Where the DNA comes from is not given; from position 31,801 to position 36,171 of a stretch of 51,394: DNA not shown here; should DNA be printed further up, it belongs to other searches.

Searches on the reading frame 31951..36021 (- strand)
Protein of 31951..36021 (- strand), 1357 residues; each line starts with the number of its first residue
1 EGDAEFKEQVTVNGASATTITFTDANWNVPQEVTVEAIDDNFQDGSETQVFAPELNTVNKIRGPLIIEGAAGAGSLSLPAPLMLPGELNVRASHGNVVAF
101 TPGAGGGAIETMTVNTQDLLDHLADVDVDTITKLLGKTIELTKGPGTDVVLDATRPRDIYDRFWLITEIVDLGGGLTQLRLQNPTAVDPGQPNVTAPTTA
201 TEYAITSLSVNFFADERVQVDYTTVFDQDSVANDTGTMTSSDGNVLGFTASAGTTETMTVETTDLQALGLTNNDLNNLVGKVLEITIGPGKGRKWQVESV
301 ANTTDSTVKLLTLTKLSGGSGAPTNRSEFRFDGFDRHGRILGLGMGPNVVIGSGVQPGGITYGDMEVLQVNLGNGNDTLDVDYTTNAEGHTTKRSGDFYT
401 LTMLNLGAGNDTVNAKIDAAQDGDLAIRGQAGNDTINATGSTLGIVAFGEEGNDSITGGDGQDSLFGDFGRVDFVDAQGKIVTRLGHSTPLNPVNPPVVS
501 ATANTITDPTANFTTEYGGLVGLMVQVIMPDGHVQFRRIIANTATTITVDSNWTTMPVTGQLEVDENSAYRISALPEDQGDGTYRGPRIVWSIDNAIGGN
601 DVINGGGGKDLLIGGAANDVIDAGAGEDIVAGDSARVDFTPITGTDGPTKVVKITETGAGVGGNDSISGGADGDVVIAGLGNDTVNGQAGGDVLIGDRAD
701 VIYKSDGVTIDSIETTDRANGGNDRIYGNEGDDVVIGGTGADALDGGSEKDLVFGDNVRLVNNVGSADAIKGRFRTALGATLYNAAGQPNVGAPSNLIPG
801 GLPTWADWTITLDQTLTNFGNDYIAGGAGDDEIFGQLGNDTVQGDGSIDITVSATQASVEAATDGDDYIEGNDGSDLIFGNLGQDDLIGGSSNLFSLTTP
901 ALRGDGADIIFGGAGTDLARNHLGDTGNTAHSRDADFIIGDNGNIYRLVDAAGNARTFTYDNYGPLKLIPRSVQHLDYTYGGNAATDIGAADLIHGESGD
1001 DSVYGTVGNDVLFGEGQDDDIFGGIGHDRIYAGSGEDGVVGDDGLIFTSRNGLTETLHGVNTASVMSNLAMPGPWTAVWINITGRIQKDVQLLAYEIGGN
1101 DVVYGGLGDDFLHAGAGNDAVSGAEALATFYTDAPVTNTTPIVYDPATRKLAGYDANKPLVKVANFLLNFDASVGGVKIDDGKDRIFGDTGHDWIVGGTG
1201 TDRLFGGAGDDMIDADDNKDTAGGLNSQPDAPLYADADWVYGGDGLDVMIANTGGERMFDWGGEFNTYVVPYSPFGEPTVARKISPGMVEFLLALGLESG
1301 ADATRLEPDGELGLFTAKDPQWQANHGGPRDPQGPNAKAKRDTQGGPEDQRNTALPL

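Call 57: search_protein_families(library=pfam, proteins=[window:31951-36021:-], max_evalue=0.00001)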
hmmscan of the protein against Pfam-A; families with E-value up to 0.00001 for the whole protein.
window:31951-36021:- (1357 aa): 1 family
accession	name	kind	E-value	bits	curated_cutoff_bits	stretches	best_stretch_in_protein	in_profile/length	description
PF00353.25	HemolysinCabind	-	5.5e-49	164.1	23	2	720-751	3-34/36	RTX calcium-binding nonapeptide repeat (4 copies)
